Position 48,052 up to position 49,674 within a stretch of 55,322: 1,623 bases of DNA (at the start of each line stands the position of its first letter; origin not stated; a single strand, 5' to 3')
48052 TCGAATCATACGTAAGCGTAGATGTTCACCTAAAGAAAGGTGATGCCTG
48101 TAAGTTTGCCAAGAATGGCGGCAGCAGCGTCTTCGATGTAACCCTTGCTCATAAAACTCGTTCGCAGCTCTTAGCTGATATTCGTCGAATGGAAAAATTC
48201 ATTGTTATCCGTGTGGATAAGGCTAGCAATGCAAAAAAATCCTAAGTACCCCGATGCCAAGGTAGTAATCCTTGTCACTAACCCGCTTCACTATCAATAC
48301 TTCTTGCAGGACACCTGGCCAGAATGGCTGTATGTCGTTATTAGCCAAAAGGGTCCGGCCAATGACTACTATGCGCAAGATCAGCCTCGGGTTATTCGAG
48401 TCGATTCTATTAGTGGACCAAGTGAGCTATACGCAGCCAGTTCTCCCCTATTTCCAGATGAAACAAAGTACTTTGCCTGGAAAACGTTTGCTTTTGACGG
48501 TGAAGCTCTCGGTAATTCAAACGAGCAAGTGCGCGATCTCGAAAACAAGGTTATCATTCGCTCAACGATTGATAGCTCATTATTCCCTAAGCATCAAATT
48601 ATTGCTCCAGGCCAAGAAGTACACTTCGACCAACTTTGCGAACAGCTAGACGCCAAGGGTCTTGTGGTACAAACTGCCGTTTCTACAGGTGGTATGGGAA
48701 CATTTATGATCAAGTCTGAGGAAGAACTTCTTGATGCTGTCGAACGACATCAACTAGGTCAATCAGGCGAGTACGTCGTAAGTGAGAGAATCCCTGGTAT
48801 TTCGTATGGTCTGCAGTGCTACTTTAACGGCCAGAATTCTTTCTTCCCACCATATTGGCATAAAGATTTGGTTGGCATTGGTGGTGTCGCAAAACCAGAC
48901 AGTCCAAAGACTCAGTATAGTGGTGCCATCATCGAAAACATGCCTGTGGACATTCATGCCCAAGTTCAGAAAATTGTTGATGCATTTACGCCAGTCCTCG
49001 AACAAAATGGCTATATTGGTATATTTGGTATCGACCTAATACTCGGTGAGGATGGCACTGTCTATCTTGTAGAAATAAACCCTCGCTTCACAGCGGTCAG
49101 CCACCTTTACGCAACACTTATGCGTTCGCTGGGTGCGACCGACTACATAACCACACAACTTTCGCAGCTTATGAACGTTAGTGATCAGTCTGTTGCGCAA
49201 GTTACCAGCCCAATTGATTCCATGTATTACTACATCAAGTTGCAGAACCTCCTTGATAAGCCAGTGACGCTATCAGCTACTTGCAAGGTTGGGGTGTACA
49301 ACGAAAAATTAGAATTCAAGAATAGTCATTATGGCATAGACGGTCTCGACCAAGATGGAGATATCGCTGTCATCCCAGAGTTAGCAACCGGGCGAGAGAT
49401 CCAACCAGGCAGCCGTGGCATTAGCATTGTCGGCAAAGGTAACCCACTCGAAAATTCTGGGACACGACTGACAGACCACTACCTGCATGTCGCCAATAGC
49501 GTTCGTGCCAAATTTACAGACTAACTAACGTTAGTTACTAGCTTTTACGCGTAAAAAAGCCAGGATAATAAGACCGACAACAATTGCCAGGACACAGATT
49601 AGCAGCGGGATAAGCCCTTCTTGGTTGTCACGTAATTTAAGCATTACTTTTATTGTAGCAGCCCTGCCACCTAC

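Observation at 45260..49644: Compact peptide-ligase/peptidase module: S51 peptidase, GGCT-like protein, two tandem ATP-grasp ligases and a membrane micro-ORF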

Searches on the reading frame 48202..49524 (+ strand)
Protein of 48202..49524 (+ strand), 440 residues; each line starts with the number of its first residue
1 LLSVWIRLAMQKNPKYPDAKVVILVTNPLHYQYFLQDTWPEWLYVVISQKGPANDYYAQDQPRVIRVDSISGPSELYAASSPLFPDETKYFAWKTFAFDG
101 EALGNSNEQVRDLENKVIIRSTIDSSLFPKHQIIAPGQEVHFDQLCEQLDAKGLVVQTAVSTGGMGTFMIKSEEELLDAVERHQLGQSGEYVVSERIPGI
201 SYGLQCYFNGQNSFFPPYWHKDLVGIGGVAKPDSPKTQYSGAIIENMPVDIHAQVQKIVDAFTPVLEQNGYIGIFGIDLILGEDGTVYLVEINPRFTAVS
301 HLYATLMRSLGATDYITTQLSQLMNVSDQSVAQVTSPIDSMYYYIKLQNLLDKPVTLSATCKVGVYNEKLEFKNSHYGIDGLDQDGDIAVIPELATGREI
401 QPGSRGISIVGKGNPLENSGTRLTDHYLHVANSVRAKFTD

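Call 3: search_protein_families(library=pfam, proteins=[window:48202-49524:+], max_evalue=0.01)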
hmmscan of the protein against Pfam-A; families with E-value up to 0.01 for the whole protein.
window:48202-49524:+ (440 aa): 6 families
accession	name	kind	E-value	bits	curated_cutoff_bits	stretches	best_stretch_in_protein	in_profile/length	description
PF02655.19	ATP-grasp_3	-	2.8e-11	44.2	23.2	1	133-298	16-159/160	ATP-grasp domain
PF02222.28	ATP-grasp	-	1.2e-06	28.7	27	1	140-295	20-162/179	ATP-grasp domain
PF14397.11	ATPgrasp_ST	-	0.00053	19.7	31.4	0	256-295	216-255/278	Sugar-transfer associated ATP-grasp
PF07478.18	Dala_Dala_lig_C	-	0.0014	18.6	24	1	245-311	128-192/204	D-ala D-ala ligase C-terminus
PF14398.11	ATPgrasp_YheCD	-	0.0016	18.2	26.8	1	247-295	178-226/255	YheC/D like ATP-grasp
PF01071.24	GARS_A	-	0.0017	18.7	27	1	143-297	30-190/194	Phosphoribosylglycinamide synthetase, ATP-grasp (A) domain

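Call 4: search_protein_families(library=ncbifam, proteins=[window:48202-49524:+], max_evalue=0.01)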
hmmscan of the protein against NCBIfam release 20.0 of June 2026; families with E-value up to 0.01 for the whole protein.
window:48202-49524:+ (440 aa): 14 families
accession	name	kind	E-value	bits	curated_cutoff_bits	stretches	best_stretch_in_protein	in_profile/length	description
NF005096.0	PRK06524.1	equivalog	2.9e-09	35.6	684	1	142-311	168-338/493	biotin carboxylase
NF047900.1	AspMetLigLdmS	equivalog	6e-06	25.3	475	1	107-298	119-300/383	L-aspartate--L-methionine ligase LdmS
TIGR01161.1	purK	equivalog_domain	0.00015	21.2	318.4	1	105-297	88-267/362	5-(carboxyamino)imidazole ribonucleotide synthase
NF000206.1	D_ala_D_lac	equivalog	0.00027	20.1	550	1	129-313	148-328/342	D-alanine--(R)-lactate ligase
NF009406.0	PRK12767.1-5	equivalog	0.00034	19.8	271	1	256-304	232-280/327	carbamoyl phosphate synthase-like protein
NF005315.0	PRK06849.1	equivalog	0.00036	19.7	406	1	252-307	235-287/389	hypothetical protein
NF040722.1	MfnD_Meth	equivalog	0.00063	19.3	400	1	256-298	211-253/288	tyramine--L-glutamate ligase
TIGR00877.1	purD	equivalog_domain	0.00074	18.4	288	1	145-297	134-293/425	phosphoribosylamine--glycine ligase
NF004679.0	PRK06019.1-5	equivalog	0.00074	18.4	326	1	248-298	219-270/376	5-(carboxyamino)imidazole ribonucleotide synthase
NF000144.1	D_ala_D_lac_VanF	exception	0.00079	18.5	750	1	154-313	168-328/343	D-alanine--(R)-lactate ligase VanF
NF012215.1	D_ala_D_lac_VanD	exception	0.0027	17.1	700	1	234-313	248-328/343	D-alanine--(R)-lactate ligase VanD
NF000092.1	D_ala_D_lac_Ao2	exception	0.0027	16.8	700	1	129-311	148-326/348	D-alanine--(R)-lactate ligase VanA-Ao2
NF000207.3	D_ala_D_ser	equivalog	0.0085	15.3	520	0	247-315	263-328/342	D-alanine--D-serine ligase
NF012216.1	D_ala_D_lac_VanB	exception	0.0091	15.2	750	0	153-312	166-326/342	D-alanine--(R)-lactate ligase VanB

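Call 8: search_solved_structures(query=window:48229-49524:+, max_evalue=0.01, show_alignments=1)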
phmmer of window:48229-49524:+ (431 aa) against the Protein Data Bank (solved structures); distinct sequences matched with E-value up to 0.01: 1.
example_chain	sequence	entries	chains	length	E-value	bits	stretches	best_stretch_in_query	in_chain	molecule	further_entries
3se7_A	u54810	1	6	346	0.0023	20.1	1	145-302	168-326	VanA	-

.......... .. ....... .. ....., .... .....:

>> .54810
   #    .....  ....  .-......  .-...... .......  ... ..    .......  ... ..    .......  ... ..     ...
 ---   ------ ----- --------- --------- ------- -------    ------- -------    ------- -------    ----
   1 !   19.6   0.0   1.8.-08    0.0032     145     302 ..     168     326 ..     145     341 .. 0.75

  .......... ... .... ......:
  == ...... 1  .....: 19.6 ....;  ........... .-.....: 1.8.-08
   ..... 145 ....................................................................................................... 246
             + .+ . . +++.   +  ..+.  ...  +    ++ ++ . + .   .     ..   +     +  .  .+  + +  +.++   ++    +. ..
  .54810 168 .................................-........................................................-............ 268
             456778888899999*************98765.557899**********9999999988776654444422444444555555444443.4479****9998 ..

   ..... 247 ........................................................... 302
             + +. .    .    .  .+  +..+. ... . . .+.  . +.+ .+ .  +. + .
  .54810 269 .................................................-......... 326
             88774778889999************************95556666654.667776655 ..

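Call 17: find_homologous_proteins(query=window:48229-49524:+)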
Query window:48229-49524:+ (431 aa): 15 proteins with E <= 0.001 among 5378 candidates.
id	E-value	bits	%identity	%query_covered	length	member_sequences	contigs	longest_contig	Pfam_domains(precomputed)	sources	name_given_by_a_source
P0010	8.2e-292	985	100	100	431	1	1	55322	PF02222.28,PF02655.20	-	-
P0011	3.1e-120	420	47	98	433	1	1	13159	PF14398.12,PF02786.23,PF02655.20,PF07478.19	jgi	jgi:hypothetical protein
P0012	1.3e-74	270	38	92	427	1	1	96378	PF02655.20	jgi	jgi:hypothetical protein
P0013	4.0e-73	265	37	97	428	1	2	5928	PF02655.20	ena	-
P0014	1.3e-72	263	38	94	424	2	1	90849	PF02222.28,PF02655.20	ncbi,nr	ncbi:MAG: biotin carboxylase-like protein [Candidatus Saccharibacteria bacterium]|nr:biotin carboxyl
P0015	2.5e-72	262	38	93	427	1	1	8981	PF02655.20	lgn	-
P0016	3.1e-70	255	34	100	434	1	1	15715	PF02222.28,PF02655.20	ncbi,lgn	ncbi:MAG: ATP-grasp domain-containing protein [Patescibacteria group bacterium]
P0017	1.9e-68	249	36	93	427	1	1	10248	PF02222.28,PF02655.20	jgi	jgi:hypothetical protein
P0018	4.7e-68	248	36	97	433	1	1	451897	PF02655.20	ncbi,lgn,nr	ncbi:MAG: Biotin carboxylase-like protein [Candidatus Saccharibacteria bacterium]|nr:Biotin carboxyl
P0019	1.1e-65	240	35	95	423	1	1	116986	PF02655.20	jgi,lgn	-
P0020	1.0e-64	237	34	99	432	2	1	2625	PF02655.20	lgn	-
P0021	4.9e-62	228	36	97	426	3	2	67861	PF02655.20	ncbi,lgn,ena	-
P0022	1.4e-59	220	35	94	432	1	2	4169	PF02655.20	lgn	-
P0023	3.3e-55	206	34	82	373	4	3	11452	PF02222.28,PF02655.20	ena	-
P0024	3.7e-52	196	33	94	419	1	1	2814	PF02655.20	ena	-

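Call 18: find_encoding_contigs(protein=P0011, flank=7000, max_places=2)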
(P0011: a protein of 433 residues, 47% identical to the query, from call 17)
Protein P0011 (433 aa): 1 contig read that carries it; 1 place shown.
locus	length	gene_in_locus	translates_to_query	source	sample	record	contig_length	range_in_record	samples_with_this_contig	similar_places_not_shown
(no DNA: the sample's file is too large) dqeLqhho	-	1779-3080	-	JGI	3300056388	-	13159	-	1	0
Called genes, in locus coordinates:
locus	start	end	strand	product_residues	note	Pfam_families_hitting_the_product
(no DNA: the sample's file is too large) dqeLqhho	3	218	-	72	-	?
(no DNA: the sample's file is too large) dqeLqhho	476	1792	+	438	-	PF02655:ATP-grasp_3 (weak), PF01071:GARS_A (weak), PF07478:Dala_Dala_lig_C (weak), PF13535:ATP-grasp_4, PF18603:LAL_C2 (weak)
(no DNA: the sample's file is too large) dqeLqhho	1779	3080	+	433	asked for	PF02655:ATP-grasp_3, PF02786:CPSase_L_D2 (faint), PF07478:Dala_Dala_lig_C (weak), PF14398:ATPgrasp_YheCD (weak)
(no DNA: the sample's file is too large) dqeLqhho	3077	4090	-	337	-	PF14397:ATPgrasp_ST (weak), PF08443:RimK (faint), PF02955:GSH-S_ATP (weak)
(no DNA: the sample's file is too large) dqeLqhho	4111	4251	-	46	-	-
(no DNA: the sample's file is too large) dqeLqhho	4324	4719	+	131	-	PF00903:Glyoxalase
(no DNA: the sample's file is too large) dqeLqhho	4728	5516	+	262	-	PF03883:H2O2_YaaD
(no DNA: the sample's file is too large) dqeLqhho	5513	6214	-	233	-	-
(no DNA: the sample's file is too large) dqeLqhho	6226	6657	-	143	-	-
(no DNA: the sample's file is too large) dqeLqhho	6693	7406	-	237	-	PF00293:NUDIX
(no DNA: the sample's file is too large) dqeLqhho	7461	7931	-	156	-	PF01243:PNPOx_N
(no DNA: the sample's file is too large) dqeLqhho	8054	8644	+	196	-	-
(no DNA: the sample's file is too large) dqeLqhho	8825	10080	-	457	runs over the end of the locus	PF15899:BNR_6 (faint), PF15902:Sortilin-Vps10 (weak), PF17963:Big_9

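Call 19: find_encoding_contigs(protein=P0012, flank=7000, max_places=2)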
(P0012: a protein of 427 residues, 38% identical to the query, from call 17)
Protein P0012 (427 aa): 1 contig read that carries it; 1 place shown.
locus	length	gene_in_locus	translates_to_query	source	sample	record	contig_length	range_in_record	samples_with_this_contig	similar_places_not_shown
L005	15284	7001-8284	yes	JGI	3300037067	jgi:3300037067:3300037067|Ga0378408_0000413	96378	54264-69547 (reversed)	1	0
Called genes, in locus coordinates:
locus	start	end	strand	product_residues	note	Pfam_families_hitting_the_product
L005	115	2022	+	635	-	PF00012:HSP70, PF06723:MreB_Mbl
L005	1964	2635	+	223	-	-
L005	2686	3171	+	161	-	-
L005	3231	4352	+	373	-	PF00226:DnaJ, PF01556:DnaJ_C, PF00684:DnaJ_CXXCXGXG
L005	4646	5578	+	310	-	PF14397:ATPgrasp_ST (faint), PF02655:ATP-grasp_3 (faint), PF14398:ATPgrasp_YheCD (faint), PF02955:GSH-S_ATP (weak), PF07478:Dala_Dala_lig_C (faint), PF08443:RimK (faint)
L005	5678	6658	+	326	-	-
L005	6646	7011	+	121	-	PF18603:LAL_C2 (weak)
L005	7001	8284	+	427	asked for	PF02655:ATP-grasp_3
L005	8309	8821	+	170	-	-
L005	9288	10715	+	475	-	PF03772:Competence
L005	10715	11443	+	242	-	PF20772:TACO1_YebC_N, PF01709:Transcrip_reg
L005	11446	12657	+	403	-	PF03575:Peptidase_S51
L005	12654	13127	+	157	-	PF02075:RuvC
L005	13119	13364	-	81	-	-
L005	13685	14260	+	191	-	PF01330:RuvA_N, PF14520:HHH_5, PF07499:RuvA_C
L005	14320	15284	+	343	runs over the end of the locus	PF01078:Mg_chelatase (faint), PF05496:RuvB_N, PF13191:AAA_16 (faint), PF00004:AAA, PF07728:AAA_5, PF17864:AAA_lid_4, PF05491:WHD_RuvB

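Call 20: find_encoding_contigs(protein=P0014, flank=7000, max_places=2)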
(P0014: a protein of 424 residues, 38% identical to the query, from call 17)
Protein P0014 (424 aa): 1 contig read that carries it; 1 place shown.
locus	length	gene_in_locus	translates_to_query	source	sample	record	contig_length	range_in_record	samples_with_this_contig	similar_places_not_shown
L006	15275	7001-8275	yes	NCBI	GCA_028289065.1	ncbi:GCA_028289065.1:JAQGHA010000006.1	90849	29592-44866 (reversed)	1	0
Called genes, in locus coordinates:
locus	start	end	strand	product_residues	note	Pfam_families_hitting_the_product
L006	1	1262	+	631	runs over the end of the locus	PF00012:HSP70, PF06723:MreB_Mbl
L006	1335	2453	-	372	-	-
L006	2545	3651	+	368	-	PF00226:DnaJ, PF01556:DnaJ_C, PF00684:DnaJ_CXXCXGXG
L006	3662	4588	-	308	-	PF03575:Peptidase_S51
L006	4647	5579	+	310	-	PF14397:ATPgrasp_ST (faint), PF03133:TTL (faint), PF02655:ATP-grasp_3 (faint), PF14398:ATPgrasp_YheCD (faint), PF02955:GSH-S_ATP (weak), PF07478:Dala_Dala_lig_C (faint)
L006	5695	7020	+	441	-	PF01071:GARS_A (weak), PF02655:ATP-grasp_3 (weak), PF13535:ATP-grasp_4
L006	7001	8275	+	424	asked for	PF02222:ATP-grasp (weak), PF02655:ATP-grasp_3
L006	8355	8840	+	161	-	PF02643:DUF192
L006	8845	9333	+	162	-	-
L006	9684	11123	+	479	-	PF13567:DUF4131 (weak), PF03772:Competence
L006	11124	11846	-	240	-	PF07685:GATase_3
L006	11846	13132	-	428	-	PF08245:Mur_ligase_M, PF08353:MurT_C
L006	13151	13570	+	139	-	-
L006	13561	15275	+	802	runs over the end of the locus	PF00158:Sigma54_activat (faint), PF12775:AAA_7 (faint), PF13191:AAA_16 (faint), PF17871:AAA_lid_9 (weak), PF00004:AAA, PF07724:AAA_2, PF07728:AAA_5, PF10431:ClpB_D2-small, +4 more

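Call 21: find_encoding_contigs(protein=P0018, flank=7000, max_places=2)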
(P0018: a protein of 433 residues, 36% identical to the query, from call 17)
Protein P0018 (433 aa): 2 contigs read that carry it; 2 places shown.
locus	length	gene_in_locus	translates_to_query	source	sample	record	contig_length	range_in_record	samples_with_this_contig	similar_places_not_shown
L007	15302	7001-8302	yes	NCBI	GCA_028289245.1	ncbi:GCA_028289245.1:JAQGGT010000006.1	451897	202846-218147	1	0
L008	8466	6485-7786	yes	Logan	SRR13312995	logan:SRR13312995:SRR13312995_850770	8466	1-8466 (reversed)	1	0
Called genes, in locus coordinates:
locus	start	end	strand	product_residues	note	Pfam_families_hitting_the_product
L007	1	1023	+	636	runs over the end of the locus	PF00012:HSP70, PF06723:MreB_Mbl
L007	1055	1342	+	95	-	-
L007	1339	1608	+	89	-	-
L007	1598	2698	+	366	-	PF00226:DnaJ, PF01556:DnaJ_C, PF00684:DnaJ_CXXCXGXG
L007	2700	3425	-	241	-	PF00990:GGDEF, PF24898:GGDEF_GdpP (weak)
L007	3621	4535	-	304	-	PF03575:Peptidase_S51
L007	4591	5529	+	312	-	PF03133:TTL (faint), PF14397:ATPgrasp_ST (faint), PF02655:ATP-grasp_3 (faint), PF07478:Dala_Dala_lig_C (weak)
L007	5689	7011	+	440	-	PF07478:Dala_Dala_lig_C (faint), PF02655:ATP-grasp_3 (weak), PF01071:GARS_A (weak), PF13535:ATP-grasp_4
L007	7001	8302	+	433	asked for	PF02655:ATP-grasp_3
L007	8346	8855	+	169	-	-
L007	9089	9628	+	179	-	-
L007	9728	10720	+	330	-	PF13672:PP2C_2, PF07228:SpoIIE (faint)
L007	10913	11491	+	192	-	PF13604:AAA_30 (weak), PF02223:Thymidylate_kin (weak)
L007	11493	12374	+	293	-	-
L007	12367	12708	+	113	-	-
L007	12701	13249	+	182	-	PF01725:Ham1p_like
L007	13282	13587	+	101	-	-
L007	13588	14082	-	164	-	PF01569:PAP2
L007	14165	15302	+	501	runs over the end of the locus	PF03772:Competence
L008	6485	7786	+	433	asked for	PF02655:ATP-grasp_3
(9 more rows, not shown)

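Call 29: find_related_loci(query=A1, collection=genome_contigs, flank=7000)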
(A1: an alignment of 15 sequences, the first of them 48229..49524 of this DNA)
Query A1 (431 aa) in genome_contigs; peptide patterns used: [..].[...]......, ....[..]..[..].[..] (x = any residue, [..] = any of these).
164 stretches matched a pattern; 36 encode a relative of the query (tblastn E <= 1e-3); 36 distinct loci.
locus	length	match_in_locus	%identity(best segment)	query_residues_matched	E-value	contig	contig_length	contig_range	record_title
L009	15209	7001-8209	38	8-411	2e-76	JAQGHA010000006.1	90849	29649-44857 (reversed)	MAG: Candidatus Saccharibacteria bacterium isolate RYN_421 scaffold_2004042, whole genome shotgun sequence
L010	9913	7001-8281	34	2-431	2e-73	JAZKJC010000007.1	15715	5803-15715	MAG: Patescibacteria group bacterium isolate ADI_DC_SW_02_SPN_11032020-bin081_1 DCSW02SPN_B081_1_000000000007, whole gen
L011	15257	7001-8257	36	13-431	7e-73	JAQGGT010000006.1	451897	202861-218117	MAG: Candidatus Saccharibacteria bacterium isolate RYN_414 scaffold_152058, whole genome shotgun sequence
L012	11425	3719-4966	36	13-429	5e-65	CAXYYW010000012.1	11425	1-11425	MAG: uncultured bacterium isolate ERR13599001_concoct_77 genome assembly, contig: ERZ24875814.1212, whole genome shotgun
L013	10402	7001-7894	24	103-413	4e-13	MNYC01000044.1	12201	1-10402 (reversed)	MAG: bacterium CG2_30_37_16 isolate CG2_30_37_16 cg2_3.0_scaffold_5110_c, whole genome shotgun sequence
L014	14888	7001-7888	22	129-430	2e-11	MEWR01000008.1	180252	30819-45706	MAG: Candidatus Abawacabacteria bacterium RBG_16_42_10 RBG_16_scaffold_148, whole genome shotgun sequence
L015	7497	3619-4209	22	104-312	5e-10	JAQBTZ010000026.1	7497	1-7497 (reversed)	MAG: bacterium isolate casp150-mb.130 NODE_24468_length_7497_cov_0.064207, whole genome shotgun sequence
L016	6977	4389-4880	26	129-295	8e-9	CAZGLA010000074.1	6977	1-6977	MAG TPA_asm: uncultured Candidatus Peribacteria bacterium isolate binchicken_co165_427 genome assembly, contig: k141_795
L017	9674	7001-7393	28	229-365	3e-8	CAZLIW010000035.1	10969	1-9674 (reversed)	MAG TPA_asm: uncultured Halanaerobium sp. isolate binchicken_co13_180 genome assembly, contig: NODE_9457_length_10969_co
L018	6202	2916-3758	22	94-368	3e-8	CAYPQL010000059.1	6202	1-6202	MAG TPA_asm: uncultured Candidatus Saccharibacteria bacterium isolate SRP256446_co1_206 genome assembly, contig: NODE_85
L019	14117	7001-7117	56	256-294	9e-8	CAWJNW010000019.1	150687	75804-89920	MAG: uncultured Planctomycetaceae bacterium isolate MFD02840.bin.2.1 genome assembly, contig: contig_82004, whole genome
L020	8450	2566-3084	29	112-293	1e-7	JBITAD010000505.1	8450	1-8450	MAG: Blastopirellula sp. JB062 NODE_4832_length_8450_cov_4.673973, whole genome shotgun sequence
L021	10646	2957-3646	21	136-373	1e-7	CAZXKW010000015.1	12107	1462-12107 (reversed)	MAG TPA_asm: uncultured Candidatus Peribacteria bacterium isolate SRP278252_co1_695 genome assembly, contig: NODE_9368_l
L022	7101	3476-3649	44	229-289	5e-7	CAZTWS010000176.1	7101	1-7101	MAG TPA_asm: uncultured Planctomycetaceae bacterium isolate SRP344714_co2_482 genome assembly, contig: NODE_27909_length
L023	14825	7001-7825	20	133-411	7e-7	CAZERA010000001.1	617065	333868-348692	MAG TPA_asm: uncultured Candidatus Peribacteria bacterium isolate SRP170004_co1_533 genome assembly, contig: NODE_8_leng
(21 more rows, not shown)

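Call 37: predict_structure(alignment_id=A1)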
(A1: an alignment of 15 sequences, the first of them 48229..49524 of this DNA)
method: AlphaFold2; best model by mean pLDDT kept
length: 431 residues; sequences in the alignment: 15
mean_pLDDT: 89.0   pTM: 0.87
mean pLDDT of the five models: 89.0, 88.2, 87.7, 86.7, 86.1
residues with pLDDT >= 90: 256; 70-90: 151; 50-70: 23; < 50: 1
segments of 3 or more residues with pLDDT < 50: none
pLDDT, mean of each block of 10 residues (from residue 1): 75 91 87 94 85 91 92 92 87 86 90 94 91 95 91 75 90 68 93 93 92 86 70 93 95 92 92 95 84 91 89 80 76 94 93 93 93 93 89 92 92 91 96 92
secondary structure, 60 per line:
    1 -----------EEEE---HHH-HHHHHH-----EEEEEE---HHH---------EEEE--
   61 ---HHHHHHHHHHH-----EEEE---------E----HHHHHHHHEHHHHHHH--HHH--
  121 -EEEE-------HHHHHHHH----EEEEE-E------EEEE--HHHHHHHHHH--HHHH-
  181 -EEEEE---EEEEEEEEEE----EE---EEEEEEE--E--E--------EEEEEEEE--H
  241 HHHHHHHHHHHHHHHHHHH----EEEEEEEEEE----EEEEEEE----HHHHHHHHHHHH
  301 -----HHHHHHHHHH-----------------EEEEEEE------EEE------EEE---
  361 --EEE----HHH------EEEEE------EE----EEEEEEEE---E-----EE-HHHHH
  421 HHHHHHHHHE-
elements in order: E12-15 H23-28 E34-39 E55-58 H64-74 E80-83 H98-105 H107-113 E122-125 H133-140 E145-149 E158-161 H164-173 H176-179 E182-186 E190-199 E209-215 E230-237 H240-259 E264-273 E278-284 H289-300 H306-315 E333-339 E346-348 E355-357 E363-365 E379-383 E396-403 H416-429
